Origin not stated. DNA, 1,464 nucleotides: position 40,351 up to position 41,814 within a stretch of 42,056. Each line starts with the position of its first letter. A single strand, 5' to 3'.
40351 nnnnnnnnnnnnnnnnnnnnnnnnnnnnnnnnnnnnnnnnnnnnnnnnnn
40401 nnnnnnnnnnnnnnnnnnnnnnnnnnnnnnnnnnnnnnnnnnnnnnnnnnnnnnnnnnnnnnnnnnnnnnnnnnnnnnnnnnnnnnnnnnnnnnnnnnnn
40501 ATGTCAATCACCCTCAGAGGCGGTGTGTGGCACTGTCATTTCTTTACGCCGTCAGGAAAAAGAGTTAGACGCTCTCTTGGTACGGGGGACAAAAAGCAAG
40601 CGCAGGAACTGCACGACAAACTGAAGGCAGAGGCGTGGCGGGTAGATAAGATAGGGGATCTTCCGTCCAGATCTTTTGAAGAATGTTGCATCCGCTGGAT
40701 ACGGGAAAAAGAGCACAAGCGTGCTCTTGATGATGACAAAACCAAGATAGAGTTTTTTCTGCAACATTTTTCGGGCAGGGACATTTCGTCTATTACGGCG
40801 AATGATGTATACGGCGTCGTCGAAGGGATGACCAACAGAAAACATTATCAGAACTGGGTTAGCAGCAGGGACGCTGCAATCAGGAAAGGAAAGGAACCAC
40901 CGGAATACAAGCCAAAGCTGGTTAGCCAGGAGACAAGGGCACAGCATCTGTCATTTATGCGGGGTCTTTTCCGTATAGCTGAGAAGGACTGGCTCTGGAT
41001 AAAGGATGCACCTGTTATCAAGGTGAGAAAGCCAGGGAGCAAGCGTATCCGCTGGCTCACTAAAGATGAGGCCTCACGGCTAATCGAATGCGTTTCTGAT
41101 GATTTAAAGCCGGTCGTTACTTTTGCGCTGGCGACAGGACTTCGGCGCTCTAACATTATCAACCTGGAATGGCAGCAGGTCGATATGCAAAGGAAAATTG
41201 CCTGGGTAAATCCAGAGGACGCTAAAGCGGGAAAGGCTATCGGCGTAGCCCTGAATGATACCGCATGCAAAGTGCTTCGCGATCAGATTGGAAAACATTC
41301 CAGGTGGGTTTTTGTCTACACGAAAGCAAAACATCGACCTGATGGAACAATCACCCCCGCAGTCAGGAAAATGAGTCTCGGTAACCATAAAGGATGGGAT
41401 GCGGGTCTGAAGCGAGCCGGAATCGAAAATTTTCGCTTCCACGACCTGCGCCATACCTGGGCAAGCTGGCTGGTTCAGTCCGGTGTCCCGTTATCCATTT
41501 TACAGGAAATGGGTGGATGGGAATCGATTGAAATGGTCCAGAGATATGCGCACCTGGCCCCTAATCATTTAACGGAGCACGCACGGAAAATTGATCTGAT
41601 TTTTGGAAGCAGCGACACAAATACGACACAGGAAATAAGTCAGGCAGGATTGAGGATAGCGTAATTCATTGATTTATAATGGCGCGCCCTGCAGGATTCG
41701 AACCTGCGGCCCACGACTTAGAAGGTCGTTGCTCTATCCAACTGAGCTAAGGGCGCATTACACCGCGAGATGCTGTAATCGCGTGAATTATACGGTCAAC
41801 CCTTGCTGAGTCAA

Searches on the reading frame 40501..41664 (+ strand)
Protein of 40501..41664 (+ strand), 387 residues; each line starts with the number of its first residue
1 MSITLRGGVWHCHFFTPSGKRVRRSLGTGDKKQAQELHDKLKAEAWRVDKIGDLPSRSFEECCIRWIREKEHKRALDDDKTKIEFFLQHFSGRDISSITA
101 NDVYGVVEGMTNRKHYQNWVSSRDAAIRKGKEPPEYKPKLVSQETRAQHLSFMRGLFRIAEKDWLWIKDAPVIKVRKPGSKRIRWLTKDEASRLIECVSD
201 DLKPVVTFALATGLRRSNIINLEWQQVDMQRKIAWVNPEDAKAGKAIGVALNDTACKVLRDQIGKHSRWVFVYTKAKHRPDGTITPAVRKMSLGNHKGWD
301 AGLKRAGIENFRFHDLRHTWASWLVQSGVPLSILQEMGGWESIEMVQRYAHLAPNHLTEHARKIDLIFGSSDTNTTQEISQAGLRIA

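Call 50: search_protein_families(library=phrogs, proteins=[window:40501-41664:+], max_evalue=0.00001)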
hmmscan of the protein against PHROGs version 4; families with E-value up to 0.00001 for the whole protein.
window:40501-41664:+ (387 aa): 6 families
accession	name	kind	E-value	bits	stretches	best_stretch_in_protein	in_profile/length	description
phrog_1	-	integration and excision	1.8e-78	266.3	1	6-377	120-461/611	integrase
phrog_10426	-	integration and excision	6.3e-73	245.7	1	1-191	1-191/193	integrase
phrog_37709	-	unknown function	5.2e-44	149.9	1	128-239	3-114/116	-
phrog_9176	-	unknown function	1.8e-43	149.2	1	1-132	1-132/139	-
phrog_35951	-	unknown function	3.5e-39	134.2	1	295-379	5-89/97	-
phrog_216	-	integration and excision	6.6e-39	134.8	1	167-369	35-241/301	integrase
